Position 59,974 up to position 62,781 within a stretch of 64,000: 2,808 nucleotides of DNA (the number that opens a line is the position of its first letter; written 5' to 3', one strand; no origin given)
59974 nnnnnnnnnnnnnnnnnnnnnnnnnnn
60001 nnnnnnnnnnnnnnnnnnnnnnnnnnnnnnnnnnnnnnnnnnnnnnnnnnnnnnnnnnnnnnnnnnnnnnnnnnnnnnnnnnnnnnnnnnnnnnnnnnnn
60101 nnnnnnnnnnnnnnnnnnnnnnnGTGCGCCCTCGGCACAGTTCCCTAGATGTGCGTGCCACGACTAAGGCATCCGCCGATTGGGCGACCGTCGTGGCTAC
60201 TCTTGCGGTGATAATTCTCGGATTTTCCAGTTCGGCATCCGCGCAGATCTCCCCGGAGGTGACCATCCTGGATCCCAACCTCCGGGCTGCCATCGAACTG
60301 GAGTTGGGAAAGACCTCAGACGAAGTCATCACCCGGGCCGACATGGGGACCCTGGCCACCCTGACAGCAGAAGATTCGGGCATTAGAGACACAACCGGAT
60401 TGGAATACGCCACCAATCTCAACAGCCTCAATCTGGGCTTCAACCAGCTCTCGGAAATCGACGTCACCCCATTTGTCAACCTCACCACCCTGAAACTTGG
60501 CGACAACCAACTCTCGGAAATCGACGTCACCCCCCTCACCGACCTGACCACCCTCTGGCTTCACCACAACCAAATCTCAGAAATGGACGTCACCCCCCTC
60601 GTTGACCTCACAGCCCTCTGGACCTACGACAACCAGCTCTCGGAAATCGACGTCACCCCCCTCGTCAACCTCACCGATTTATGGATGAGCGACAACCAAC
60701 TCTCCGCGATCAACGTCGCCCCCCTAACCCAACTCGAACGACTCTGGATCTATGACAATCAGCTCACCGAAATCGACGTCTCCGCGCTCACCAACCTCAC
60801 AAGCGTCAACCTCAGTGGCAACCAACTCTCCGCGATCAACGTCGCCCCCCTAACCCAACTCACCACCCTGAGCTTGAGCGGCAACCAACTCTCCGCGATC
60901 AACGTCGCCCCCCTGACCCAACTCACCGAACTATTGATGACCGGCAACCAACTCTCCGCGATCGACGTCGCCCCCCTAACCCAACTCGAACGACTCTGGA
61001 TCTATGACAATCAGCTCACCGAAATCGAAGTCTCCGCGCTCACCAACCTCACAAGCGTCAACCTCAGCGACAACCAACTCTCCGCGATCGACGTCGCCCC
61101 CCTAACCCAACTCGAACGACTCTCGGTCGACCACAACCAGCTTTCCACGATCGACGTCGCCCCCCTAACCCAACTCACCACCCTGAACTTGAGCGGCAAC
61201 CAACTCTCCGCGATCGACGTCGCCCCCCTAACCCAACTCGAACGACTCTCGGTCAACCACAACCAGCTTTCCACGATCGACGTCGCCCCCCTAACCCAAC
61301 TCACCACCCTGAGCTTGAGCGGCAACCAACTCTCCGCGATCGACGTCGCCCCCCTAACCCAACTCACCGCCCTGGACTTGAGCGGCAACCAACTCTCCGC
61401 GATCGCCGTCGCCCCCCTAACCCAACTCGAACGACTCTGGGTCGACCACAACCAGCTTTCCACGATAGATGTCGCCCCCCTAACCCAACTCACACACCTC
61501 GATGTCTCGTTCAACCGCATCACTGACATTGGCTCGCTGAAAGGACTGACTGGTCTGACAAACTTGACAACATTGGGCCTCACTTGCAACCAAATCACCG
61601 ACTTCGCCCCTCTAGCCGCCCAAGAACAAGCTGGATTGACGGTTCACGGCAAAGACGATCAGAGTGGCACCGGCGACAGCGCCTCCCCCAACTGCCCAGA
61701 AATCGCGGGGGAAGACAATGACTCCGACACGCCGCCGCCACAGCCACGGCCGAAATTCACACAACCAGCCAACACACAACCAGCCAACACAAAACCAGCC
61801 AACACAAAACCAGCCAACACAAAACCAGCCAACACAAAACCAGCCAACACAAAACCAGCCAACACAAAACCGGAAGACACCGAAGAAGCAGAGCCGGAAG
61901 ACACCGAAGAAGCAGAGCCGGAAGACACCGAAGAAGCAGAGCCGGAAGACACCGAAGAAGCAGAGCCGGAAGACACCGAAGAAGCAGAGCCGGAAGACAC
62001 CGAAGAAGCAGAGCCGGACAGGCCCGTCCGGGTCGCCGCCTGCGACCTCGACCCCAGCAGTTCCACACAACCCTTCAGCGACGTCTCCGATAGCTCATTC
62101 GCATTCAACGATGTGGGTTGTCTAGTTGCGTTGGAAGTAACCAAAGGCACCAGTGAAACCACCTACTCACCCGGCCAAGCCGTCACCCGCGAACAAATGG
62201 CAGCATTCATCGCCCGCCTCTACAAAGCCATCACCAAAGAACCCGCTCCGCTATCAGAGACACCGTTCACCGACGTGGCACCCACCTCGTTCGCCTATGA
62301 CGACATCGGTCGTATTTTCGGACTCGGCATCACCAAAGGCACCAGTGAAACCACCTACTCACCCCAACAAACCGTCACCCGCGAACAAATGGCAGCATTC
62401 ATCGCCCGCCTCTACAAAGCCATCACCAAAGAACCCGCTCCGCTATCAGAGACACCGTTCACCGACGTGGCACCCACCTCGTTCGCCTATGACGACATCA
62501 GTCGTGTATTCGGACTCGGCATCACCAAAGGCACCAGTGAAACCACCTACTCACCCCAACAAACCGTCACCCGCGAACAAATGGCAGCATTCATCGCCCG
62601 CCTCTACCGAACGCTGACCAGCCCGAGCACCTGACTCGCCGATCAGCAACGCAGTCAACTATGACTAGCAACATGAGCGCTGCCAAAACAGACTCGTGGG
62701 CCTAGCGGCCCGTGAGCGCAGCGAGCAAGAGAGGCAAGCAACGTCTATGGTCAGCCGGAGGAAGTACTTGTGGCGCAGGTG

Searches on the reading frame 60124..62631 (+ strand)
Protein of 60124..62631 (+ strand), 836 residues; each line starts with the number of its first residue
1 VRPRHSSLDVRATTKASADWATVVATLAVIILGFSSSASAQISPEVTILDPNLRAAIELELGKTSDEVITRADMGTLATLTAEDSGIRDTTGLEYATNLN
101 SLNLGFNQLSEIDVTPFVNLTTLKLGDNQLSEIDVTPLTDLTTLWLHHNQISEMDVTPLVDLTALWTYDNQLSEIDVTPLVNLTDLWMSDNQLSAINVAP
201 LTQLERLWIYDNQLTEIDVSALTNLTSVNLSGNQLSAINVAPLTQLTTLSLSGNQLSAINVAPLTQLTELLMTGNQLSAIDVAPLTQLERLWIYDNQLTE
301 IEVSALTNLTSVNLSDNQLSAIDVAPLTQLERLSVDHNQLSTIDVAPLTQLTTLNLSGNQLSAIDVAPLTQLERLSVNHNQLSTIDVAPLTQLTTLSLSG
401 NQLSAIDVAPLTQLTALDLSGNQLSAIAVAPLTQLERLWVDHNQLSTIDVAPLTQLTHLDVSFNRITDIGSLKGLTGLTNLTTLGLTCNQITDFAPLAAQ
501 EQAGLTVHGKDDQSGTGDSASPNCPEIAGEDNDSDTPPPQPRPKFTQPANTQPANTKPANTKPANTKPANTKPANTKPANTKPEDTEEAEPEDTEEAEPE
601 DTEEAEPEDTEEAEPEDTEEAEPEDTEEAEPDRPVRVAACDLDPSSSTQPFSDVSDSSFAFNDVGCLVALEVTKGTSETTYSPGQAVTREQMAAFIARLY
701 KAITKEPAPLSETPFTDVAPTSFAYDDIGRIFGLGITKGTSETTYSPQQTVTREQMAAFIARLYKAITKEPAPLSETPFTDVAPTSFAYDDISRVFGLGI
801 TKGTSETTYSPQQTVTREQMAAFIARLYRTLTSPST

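Call 27: search_protein_families(library=pfam, proteins=[window:60124-62631:+], max_evalue=0.0001)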
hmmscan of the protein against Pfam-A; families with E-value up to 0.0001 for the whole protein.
window:60124-62631:+ (836 aa): 9 families
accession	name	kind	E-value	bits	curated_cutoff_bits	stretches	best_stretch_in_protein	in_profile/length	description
PF12799.13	LRR_4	-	1e-66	219.9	27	6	454-498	1-43/44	Leucine Rich repeats (2 copies)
PF13855.12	LRR_8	-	1.5e-34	117.9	27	6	350-403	2-61/61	Leucine rich repeat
PF00395.25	SLH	-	1e-30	105.9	20.8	3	778-821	1-44/44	S-layer homology domain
PF00560.39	LRR_1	-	1.7e-26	87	20.6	0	350-370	1-21/23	Leucine Rich Repeat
PF23952.1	LRR_EndoS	-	8.2e-17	61.9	27.9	0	50-169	3-112/116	Endo-beta-N-acetylglucosaminidase EndoS LRR domain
PF13516.12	LRR_6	-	3.9e-12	45.7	23.4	0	456-470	5-19/24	Leucine Rich repeat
PF14580.12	LRR_9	-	1.2e-08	35.1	30.5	0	396-493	24-127/175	Leucine-rich repeat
PF23598.1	LRR_14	-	2.4e-06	27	40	0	381-490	37-150/353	Leucine-rich repeat region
PF16460.11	Phage_TTP_11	-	9.4e-06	25.8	28.4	0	285-330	4-47/154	Phage tail tube, TTP, lambda-like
